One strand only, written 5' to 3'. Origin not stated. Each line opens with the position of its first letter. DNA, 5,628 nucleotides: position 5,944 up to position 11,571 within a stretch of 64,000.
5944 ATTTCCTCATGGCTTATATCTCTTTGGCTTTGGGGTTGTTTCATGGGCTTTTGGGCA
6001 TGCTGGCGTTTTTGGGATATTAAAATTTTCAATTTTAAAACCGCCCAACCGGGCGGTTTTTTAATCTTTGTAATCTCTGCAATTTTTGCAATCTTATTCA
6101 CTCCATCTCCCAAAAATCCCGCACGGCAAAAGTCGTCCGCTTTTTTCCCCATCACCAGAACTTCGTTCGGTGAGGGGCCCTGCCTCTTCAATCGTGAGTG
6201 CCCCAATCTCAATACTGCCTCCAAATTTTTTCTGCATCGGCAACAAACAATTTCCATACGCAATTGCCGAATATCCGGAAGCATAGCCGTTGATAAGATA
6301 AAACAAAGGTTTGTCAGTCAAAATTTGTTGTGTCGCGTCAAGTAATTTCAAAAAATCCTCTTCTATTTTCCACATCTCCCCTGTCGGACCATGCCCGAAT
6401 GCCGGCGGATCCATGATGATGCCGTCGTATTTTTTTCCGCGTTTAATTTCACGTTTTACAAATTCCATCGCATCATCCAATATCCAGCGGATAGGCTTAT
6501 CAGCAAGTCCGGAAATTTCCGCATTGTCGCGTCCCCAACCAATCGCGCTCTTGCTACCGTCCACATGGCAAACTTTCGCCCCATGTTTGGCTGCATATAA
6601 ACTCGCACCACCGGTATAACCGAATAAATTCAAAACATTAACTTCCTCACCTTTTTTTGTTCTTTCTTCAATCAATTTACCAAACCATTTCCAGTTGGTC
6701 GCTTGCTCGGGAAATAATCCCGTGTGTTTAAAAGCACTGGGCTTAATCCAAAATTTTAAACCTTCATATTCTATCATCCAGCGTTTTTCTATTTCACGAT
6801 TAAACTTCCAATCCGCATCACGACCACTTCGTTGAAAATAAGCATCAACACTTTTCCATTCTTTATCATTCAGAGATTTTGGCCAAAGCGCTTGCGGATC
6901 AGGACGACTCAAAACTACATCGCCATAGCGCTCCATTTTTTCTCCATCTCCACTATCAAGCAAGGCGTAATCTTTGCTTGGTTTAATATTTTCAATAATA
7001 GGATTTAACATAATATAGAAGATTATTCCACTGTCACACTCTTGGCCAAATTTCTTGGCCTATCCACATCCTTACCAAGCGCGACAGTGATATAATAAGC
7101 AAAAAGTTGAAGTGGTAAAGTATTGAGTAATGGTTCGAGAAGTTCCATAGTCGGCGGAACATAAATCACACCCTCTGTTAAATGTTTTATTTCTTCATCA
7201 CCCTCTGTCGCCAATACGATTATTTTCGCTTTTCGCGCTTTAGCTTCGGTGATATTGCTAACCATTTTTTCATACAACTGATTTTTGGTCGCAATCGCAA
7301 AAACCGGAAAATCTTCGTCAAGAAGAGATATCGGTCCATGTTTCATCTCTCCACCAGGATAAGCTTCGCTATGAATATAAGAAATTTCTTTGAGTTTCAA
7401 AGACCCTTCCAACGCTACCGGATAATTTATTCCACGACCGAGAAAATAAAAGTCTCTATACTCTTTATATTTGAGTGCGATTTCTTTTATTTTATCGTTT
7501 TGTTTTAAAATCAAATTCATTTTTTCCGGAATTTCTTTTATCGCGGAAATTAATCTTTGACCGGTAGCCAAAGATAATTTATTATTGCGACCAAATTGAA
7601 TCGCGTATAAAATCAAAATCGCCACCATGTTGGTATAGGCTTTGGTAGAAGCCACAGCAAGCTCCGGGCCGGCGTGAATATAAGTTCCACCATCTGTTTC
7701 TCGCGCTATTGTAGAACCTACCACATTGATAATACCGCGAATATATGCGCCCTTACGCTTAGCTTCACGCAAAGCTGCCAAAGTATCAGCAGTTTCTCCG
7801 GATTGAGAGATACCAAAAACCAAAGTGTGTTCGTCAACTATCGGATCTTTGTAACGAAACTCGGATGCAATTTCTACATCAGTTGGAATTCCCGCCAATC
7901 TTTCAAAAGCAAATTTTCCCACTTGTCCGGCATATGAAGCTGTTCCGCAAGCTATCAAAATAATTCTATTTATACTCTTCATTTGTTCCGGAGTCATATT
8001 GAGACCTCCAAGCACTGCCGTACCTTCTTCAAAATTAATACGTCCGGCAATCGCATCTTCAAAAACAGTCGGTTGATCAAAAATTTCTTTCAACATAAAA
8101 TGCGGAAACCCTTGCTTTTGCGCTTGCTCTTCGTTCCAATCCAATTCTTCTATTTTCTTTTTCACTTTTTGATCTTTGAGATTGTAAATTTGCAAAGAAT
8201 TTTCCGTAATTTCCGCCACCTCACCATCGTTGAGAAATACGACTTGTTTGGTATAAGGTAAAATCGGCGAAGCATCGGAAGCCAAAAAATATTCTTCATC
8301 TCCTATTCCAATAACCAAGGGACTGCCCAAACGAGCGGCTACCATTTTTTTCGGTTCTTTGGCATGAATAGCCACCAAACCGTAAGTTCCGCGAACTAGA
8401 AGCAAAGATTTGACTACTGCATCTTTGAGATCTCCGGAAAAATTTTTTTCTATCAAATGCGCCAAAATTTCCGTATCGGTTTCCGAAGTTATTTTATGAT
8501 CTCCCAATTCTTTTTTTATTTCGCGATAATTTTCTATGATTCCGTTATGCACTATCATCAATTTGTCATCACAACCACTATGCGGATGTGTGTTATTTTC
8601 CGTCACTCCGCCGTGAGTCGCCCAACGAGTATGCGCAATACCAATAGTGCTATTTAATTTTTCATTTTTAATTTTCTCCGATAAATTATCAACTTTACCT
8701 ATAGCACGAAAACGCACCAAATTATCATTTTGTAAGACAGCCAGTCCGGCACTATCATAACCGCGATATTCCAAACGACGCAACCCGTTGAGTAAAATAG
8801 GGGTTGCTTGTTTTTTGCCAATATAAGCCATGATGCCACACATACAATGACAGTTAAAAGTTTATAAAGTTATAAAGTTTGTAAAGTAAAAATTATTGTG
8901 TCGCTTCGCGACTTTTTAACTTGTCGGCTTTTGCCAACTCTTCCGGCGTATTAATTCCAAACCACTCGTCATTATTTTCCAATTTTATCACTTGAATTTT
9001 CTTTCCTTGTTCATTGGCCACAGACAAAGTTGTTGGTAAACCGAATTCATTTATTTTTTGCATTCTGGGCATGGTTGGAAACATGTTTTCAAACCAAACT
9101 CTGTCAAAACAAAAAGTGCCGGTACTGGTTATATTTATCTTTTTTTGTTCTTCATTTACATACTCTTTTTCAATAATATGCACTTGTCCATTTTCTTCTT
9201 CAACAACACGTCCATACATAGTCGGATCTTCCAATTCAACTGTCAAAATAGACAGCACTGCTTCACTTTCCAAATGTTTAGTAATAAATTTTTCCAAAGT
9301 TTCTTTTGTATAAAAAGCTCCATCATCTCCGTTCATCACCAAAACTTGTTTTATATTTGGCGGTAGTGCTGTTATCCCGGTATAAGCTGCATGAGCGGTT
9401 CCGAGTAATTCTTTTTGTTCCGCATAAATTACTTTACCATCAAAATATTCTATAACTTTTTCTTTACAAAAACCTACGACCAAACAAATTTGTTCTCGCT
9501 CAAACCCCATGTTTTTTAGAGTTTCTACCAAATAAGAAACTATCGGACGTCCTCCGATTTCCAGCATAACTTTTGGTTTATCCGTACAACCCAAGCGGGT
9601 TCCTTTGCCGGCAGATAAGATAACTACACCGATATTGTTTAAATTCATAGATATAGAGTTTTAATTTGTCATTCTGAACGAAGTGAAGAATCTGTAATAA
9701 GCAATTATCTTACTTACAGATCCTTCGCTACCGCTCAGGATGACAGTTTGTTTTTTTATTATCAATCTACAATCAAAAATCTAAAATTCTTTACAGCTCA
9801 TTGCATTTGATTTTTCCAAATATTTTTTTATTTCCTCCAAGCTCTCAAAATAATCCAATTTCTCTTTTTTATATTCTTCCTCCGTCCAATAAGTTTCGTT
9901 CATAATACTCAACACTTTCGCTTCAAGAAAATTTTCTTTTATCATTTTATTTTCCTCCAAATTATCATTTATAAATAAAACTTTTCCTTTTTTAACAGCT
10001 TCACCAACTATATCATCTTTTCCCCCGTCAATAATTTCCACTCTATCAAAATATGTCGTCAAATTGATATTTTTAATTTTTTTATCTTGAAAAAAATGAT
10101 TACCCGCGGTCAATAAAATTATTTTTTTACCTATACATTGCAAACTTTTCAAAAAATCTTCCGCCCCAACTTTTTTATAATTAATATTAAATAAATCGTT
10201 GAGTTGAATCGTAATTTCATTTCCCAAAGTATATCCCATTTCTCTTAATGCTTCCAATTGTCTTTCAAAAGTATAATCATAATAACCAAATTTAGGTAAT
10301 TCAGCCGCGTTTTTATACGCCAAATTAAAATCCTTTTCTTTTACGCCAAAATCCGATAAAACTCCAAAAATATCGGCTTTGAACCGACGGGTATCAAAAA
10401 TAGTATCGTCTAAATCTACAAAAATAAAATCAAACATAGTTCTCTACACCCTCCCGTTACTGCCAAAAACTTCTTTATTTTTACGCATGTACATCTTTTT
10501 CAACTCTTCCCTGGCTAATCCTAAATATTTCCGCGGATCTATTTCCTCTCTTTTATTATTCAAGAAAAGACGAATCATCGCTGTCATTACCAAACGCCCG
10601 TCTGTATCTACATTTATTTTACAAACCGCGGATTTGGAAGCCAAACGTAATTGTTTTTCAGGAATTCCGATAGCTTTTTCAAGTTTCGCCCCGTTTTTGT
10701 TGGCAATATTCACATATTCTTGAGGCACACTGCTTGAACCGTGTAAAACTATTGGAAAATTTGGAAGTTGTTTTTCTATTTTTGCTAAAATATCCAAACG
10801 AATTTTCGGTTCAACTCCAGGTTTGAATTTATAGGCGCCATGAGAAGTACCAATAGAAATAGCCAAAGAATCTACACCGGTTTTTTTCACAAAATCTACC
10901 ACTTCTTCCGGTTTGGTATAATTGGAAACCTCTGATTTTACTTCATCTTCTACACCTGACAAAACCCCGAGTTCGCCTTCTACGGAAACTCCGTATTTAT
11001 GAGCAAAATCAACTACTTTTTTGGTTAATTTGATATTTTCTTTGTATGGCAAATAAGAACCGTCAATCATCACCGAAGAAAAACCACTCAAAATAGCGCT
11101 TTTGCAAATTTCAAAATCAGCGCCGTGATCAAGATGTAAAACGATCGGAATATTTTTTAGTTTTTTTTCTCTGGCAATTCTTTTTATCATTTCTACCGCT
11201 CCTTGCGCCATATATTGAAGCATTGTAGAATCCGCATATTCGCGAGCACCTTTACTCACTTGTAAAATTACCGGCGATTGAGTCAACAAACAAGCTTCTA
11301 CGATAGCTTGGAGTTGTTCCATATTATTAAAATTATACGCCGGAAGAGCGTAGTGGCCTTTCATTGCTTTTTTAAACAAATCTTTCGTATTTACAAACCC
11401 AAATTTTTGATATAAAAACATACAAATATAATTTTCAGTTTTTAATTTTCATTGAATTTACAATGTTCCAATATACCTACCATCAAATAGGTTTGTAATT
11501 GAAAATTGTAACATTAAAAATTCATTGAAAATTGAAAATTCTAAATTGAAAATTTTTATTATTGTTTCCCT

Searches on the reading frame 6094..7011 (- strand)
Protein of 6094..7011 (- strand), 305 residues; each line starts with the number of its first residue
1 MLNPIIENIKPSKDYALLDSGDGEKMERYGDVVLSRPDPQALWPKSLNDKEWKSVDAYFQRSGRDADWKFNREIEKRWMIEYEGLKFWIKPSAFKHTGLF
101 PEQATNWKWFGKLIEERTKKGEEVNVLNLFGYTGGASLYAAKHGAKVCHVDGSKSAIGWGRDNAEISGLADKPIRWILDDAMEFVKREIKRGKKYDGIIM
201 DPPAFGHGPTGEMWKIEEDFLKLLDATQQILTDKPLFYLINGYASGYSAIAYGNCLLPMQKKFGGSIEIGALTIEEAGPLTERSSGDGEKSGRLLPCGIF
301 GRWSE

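Call 10: search_protein_families(library=pfam, proteins=[window:6094-7011:-], max_evalue=0.001)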
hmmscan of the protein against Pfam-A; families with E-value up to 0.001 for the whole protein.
window:6094-7011:- (305 aa): 3 families
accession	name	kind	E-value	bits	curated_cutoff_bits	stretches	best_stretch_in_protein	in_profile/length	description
PF10672.15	Methyltrans_SAM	-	3.4e-14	53.2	27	1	70-225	78-222/286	S-adenosylmethionine-dependent methyltransferase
PF03602.21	Cons_hypoth95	-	3.7e-05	23.9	24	1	119-203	38-122/182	Conserved hypothetical protein 95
PF09445.16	Methyltransf_15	-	0.00039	20.5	22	1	126-206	4-83/165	RNA cap guanine-N2 methyltransferase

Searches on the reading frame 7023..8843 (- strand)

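Call 10: search_protein_families(library=pfam, proteins=[window:7023-8843:-], max_evalue=0.001)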
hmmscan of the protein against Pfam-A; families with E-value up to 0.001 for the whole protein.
window:7023-8843:- (606 aa): 4 families
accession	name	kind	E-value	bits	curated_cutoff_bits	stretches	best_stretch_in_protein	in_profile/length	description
PF01380.27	SIS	-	1.4e-52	177.4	25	2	290-414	4-129/131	SIS domain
PF13522.11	GATase_6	-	7e-17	62.1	27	1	65-189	10-129/130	Glutamine amidotransferase domain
PF13537.11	GATase_7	-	1.2e-10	41.9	25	1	81-194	9-121/123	Glutamine amidotransferase domain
PF13230.11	GATase_4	-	1e-06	28.4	23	1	54-130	60-137/272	Glutamine amidotransferases class-II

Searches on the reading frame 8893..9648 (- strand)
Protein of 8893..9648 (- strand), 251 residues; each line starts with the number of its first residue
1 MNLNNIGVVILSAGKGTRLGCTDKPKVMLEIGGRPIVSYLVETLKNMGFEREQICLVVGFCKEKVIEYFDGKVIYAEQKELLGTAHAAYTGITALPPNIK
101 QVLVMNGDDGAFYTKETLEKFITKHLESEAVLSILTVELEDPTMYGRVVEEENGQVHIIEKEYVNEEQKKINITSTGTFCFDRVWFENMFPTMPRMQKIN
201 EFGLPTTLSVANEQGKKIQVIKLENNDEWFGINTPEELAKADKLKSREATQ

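Call 10: search_protein_families(library=pfam, proteins=[window:8893-9648:-], max_evalue=0.001)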
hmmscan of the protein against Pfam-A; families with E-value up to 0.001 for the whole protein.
window:8893-9648:- (251 aa): 3 families
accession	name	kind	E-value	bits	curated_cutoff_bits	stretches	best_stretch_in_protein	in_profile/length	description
PF00483.29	NTP_transferase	-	1e-16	61.7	21.2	1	9-241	3-238/245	Nucleotidyl transferase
PF12804.13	NTP_transf_3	-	3.1e-13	50.7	27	1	8-134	1-120/160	MobA-like NTP transferase domain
PF01128.25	IspD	-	5.9e-06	26.6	27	1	8-137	3-130/221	2-C-methyl-D-erythritol 4-phosphate cytidylyltransferase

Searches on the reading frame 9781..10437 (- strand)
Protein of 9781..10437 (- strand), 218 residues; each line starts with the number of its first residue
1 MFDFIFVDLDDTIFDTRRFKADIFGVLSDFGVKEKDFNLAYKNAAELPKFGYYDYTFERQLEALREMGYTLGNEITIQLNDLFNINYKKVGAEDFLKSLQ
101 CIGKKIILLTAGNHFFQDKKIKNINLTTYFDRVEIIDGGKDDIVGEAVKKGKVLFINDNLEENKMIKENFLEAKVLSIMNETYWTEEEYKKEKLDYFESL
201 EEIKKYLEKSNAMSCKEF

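Call 10: search_protein_families(library=pfam, proteins=[window:9781-10437:-], max_evalue=0.001)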
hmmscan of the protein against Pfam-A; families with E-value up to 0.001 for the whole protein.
window:9781-10437:- (218 aa): 1 family
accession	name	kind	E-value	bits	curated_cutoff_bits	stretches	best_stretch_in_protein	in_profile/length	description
PF00702.32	Hydrolase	-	6.9e-06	27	26.4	1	4-139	3-150/191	haloacid dehalogenase-like hydrolase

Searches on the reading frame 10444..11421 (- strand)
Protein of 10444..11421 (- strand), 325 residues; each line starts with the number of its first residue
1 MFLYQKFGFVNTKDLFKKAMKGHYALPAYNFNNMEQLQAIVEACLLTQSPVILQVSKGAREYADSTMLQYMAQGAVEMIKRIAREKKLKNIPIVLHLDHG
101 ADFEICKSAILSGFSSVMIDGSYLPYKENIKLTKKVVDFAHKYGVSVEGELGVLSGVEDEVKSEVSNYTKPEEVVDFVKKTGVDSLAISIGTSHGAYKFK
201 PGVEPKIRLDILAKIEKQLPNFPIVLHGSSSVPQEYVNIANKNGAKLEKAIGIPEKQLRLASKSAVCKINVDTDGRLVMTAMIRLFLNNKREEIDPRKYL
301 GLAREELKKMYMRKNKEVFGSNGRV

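Call 10: search_protein_families(library=pfam, proteins=[window:10444-11421:-], max_evalue=0.001)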
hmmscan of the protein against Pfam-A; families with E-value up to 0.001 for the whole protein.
window:10444-11421:- (325 aa): 1 family
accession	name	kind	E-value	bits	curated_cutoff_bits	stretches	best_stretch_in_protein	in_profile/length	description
PF01116.26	F_bP_aldolase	-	1.2e-95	320.6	25.5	1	10-324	1-277/277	Fructose-bisphosphate aldolase class-II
